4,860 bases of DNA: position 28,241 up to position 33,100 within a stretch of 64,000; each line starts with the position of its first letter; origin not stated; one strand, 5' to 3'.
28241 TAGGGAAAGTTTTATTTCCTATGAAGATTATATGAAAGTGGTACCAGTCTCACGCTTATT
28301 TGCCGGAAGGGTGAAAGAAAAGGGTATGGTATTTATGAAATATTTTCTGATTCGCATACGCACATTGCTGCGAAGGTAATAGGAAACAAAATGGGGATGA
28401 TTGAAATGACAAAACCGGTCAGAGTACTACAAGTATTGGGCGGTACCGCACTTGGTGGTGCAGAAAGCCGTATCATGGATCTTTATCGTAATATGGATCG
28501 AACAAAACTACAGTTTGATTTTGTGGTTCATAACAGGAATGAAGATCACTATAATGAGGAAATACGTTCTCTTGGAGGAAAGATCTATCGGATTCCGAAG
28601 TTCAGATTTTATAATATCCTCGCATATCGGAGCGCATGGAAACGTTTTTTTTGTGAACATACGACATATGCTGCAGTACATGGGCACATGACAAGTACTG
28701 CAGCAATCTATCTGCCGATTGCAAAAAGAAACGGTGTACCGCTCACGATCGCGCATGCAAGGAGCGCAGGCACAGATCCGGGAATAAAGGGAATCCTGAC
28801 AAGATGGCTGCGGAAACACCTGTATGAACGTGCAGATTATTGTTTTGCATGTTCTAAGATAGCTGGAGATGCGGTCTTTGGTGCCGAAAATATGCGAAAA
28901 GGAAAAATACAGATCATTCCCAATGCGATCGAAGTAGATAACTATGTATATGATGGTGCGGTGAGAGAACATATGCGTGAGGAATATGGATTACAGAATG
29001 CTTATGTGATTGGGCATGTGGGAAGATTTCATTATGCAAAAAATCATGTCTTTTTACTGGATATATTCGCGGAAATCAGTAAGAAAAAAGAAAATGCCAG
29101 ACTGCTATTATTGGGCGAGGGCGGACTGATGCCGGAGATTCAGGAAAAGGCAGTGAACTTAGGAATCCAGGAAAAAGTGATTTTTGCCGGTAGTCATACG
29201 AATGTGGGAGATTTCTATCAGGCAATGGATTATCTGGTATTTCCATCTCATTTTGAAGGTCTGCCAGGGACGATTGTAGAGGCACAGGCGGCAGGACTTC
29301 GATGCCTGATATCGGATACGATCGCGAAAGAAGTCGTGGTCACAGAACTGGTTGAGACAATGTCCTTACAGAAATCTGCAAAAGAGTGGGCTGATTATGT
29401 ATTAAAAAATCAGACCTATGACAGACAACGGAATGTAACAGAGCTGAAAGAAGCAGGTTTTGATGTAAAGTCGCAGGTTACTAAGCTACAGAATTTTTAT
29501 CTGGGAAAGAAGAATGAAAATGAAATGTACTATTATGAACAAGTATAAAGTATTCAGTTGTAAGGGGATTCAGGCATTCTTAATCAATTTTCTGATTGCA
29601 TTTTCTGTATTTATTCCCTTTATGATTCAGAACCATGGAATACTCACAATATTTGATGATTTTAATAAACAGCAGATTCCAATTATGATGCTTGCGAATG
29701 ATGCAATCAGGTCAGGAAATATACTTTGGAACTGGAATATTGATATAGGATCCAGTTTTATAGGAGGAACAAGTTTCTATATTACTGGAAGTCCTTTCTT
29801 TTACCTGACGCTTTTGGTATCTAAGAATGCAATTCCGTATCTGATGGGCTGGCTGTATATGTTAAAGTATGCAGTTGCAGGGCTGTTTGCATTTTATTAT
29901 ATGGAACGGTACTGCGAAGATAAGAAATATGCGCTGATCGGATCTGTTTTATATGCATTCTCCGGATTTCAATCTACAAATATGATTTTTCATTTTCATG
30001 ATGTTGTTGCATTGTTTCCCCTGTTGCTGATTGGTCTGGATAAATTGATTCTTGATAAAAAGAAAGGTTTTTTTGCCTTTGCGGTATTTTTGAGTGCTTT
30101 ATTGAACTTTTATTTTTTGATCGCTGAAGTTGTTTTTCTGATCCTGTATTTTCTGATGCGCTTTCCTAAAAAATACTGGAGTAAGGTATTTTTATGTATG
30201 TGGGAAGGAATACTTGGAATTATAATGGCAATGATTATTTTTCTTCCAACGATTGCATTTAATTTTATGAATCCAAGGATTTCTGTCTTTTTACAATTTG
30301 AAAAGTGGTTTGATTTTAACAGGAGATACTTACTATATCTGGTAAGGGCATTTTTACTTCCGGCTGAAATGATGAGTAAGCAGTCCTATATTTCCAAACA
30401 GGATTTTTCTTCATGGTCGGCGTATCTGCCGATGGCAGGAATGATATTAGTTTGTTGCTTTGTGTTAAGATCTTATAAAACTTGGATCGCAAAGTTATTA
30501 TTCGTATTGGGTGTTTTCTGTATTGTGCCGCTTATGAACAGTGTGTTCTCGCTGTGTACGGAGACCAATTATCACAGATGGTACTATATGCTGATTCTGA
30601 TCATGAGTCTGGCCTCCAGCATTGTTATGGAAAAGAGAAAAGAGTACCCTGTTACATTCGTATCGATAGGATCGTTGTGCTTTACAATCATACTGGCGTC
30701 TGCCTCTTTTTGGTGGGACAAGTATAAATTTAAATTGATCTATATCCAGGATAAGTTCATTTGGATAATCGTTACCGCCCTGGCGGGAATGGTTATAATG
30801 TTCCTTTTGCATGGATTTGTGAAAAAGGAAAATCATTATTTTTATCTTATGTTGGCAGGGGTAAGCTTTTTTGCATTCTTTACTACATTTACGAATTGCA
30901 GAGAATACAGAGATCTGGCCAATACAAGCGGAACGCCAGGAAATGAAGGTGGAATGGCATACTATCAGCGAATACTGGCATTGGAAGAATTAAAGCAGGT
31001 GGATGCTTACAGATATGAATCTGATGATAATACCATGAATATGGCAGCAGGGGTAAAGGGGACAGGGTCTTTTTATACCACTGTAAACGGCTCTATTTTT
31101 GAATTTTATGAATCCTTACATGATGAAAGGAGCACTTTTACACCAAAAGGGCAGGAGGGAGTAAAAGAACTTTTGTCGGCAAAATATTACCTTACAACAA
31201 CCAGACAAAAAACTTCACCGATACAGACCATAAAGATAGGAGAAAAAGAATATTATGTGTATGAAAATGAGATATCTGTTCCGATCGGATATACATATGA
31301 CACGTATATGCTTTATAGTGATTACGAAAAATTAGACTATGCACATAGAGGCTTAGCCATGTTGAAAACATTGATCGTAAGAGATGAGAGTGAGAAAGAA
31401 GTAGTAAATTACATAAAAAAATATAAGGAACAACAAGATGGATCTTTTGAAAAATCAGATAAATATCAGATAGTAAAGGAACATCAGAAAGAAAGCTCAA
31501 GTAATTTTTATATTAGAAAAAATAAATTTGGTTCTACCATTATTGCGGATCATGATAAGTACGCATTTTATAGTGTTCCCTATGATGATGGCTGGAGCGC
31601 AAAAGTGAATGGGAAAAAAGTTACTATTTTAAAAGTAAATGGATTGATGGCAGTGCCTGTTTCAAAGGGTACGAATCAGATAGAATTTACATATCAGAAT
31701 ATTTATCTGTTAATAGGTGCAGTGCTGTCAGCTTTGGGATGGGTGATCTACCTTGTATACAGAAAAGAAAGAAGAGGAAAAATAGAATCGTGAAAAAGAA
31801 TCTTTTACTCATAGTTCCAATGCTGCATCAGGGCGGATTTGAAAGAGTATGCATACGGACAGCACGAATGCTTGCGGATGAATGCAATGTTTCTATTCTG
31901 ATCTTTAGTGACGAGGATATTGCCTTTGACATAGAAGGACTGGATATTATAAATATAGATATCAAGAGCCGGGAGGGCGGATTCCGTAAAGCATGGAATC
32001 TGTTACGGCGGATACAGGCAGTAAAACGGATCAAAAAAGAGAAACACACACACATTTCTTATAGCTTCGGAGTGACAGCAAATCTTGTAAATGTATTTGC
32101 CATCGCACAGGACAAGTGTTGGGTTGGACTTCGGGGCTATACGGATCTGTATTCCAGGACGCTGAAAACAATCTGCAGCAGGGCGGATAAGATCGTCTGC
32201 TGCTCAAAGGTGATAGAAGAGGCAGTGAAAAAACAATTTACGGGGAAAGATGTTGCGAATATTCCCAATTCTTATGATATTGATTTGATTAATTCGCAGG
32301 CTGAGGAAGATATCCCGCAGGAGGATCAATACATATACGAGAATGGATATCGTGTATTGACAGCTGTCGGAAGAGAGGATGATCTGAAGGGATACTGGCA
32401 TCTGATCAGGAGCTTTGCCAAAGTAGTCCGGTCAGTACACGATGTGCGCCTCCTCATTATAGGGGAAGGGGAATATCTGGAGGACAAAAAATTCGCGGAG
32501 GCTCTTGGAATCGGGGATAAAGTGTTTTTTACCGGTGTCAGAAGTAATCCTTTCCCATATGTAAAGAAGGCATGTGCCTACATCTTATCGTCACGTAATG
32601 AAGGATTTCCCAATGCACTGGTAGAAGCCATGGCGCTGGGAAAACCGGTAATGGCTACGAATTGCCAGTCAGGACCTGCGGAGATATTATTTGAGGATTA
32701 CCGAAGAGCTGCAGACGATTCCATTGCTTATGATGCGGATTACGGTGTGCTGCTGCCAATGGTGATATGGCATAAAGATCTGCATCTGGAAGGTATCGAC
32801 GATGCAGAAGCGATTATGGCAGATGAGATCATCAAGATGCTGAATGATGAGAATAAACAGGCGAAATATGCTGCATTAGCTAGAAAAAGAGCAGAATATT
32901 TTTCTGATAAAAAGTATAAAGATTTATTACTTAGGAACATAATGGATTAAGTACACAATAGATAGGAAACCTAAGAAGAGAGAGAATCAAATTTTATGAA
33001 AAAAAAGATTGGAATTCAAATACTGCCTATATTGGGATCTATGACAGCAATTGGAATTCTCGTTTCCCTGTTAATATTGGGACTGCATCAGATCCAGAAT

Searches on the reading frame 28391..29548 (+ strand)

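Call 65: search_protein_families(library=pfam, proteins=[window:28391-29548:+], max_evalue=0.00001)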
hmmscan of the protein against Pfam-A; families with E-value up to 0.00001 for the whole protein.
window:28391-29548:+ (385 aa): 4 families
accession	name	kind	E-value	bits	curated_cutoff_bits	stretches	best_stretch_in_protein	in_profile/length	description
PF13692.12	Glyco_trans_1_4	-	2.5e-24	86.6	27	1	205-338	2-137/142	Glycosyl transferases group 1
PF00534.26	Glycos_transf_1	-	3e-21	76.2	26.4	1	192-337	2-152/172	Glycosyl transferases group 1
PF13439.12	Glyco_transf_4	-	8.5e-16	58.9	28.5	1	22-183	2-169/170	Glycosyltransferase Family 4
PF13579.12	Glyco_trans_4_4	-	1.6e-11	45.3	29.7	1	22-178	1-157/158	Glycosyl transferase 4-like domain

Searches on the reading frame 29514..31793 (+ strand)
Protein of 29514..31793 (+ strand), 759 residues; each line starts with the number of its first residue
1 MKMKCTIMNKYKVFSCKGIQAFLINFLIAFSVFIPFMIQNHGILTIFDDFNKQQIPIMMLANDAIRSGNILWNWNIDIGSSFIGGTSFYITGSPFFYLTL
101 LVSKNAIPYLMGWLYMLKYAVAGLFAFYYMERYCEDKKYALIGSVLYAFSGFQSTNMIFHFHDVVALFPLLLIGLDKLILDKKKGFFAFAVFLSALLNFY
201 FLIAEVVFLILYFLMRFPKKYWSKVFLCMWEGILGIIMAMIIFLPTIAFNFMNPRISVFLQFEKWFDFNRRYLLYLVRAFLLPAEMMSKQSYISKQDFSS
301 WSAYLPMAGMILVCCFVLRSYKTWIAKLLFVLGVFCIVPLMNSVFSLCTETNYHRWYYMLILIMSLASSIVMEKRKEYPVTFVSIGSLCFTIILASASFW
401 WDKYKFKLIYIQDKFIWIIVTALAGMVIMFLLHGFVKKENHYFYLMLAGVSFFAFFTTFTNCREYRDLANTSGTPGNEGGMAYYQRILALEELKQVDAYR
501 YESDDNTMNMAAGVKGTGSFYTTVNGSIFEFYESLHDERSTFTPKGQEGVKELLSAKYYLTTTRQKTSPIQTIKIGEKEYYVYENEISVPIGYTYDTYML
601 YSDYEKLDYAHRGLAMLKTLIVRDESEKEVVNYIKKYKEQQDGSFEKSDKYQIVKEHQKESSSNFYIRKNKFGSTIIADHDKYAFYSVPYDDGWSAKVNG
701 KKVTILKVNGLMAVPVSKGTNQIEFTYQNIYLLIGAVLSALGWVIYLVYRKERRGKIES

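Call 65: search_protein_families(library=pfam, proteins=[window:29514-31793:+], max_evalue=0.00001)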
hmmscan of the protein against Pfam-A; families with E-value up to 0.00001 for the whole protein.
window:29514-31793:+ (759 aa): 1 family
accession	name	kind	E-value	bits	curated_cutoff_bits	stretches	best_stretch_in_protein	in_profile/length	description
PF09586.16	YfhO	-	1.8e-75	255.4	28.5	2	21-662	1-657/835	Bacterial membrane protein YfhO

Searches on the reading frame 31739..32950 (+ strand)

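Call 65: search_protein_families(library=pfam, proteins=[window:31739-32950:+], max_evalue=0.00001)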
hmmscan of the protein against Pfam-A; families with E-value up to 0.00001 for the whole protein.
window:31739-32950:+ (403 aa): 4 families
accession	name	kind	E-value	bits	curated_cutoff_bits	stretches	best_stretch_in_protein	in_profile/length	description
PF00534.26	Glycos_transf_1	-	1.6e-24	86.8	26.4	1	202-317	13-131/172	Glycosyl transferases group 1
PF13692.12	Glyco_trans_1_4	-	3.6e-23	82.8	27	1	206-317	3-115/142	Glycosyl transferases group 1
PF20706.3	GT4-conflict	-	5.5e-09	35.9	26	1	142-383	140-370/385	Family 4 Glycosyltransferase in conflict systems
PF13439.12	Glyco_transf_4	-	6.7e-07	29.9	28.5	1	32-182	2-169/170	Glycosyltransferase Family 4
